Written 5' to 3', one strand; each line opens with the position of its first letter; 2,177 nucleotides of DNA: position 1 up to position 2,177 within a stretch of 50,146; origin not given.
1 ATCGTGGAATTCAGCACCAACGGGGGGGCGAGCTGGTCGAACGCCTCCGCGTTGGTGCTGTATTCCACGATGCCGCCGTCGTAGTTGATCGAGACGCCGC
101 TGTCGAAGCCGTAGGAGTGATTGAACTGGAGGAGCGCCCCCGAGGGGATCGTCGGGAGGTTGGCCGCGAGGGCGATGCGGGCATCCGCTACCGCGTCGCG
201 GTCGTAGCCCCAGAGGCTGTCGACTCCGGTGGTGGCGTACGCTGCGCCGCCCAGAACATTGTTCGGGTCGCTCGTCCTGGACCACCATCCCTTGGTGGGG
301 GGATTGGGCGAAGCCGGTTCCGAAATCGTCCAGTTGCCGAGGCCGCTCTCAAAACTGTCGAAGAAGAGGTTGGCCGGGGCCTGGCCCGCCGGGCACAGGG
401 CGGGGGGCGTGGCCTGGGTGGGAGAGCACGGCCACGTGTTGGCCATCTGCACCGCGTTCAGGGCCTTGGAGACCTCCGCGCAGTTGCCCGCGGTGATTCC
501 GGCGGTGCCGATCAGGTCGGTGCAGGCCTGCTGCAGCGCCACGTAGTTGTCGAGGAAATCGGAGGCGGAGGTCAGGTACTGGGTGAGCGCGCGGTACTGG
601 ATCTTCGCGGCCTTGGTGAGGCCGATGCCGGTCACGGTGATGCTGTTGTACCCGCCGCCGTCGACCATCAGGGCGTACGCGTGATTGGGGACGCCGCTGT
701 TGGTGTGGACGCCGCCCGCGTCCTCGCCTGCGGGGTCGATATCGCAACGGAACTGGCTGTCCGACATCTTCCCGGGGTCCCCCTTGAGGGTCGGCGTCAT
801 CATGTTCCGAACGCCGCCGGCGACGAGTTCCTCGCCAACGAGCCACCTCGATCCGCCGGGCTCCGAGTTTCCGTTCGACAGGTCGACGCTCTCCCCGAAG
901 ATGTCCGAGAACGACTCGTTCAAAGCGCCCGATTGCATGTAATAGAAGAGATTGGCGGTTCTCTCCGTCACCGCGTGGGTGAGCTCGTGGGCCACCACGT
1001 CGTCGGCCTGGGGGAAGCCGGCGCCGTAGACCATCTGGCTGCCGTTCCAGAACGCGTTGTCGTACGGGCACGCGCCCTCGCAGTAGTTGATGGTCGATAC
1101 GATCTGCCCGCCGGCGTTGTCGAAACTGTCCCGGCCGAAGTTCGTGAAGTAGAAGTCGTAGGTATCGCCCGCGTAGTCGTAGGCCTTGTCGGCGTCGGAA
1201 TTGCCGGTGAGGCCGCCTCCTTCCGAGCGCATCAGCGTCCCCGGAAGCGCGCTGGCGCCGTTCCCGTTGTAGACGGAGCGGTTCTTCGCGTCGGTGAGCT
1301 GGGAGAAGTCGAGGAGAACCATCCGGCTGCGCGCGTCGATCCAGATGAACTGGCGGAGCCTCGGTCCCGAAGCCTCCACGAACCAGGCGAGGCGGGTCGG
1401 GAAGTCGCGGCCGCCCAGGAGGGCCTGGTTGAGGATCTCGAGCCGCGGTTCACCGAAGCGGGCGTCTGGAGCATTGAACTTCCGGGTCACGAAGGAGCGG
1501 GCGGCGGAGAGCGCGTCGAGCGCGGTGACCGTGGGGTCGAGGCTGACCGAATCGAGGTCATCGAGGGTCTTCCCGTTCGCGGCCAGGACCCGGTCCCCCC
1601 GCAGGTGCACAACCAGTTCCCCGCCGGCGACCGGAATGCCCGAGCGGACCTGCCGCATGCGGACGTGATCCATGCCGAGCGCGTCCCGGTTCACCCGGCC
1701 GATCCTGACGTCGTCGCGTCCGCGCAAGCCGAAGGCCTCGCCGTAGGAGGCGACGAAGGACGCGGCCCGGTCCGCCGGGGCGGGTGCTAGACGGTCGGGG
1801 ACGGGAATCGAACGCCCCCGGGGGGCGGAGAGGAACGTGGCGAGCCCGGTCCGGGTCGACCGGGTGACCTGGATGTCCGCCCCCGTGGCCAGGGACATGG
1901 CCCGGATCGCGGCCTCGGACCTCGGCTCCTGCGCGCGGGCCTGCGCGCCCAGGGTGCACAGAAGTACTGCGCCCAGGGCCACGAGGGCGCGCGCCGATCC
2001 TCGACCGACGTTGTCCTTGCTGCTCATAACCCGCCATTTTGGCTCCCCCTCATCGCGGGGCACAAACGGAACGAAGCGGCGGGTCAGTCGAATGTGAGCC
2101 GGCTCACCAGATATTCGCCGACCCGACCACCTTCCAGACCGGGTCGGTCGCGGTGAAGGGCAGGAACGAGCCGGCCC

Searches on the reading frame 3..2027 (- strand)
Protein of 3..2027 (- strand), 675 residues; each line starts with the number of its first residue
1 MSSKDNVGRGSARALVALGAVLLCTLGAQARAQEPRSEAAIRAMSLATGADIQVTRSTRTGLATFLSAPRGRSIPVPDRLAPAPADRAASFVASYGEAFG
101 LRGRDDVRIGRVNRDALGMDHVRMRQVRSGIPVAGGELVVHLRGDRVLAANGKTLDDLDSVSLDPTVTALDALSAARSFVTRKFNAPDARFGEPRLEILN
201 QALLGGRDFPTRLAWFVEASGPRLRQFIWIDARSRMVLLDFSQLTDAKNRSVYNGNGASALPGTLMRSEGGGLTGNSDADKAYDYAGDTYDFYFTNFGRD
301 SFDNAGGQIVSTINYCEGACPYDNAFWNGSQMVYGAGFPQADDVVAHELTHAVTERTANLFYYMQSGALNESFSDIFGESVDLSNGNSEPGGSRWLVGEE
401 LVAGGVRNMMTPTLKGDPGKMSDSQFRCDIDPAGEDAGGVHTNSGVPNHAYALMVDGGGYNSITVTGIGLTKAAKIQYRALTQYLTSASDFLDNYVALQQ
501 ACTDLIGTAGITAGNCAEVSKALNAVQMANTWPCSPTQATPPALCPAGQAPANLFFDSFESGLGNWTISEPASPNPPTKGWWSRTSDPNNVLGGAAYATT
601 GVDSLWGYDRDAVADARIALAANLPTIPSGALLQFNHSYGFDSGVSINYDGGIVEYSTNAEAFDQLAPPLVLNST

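Call 41: search_protein_families(library=ncbifam, proteins=[window:3-2027:-], max_evalue=0.01)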
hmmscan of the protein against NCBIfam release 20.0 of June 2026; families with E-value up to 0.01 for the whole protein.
window:3-2027:- (675 aa): 2 families
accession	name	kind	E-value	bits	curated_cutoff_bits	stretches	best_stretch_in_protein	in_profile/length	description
NF045902.1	MetaloprotProALeg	equivalog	9.1e-22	77.5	900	1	297-505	320-517/539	zinc metalloprotease ProA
NF047971.1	ThermolysLepto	equivalog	1.3e-16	59.9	1350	1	343-508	434-602/776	M4 family metalopeptidase thermolysin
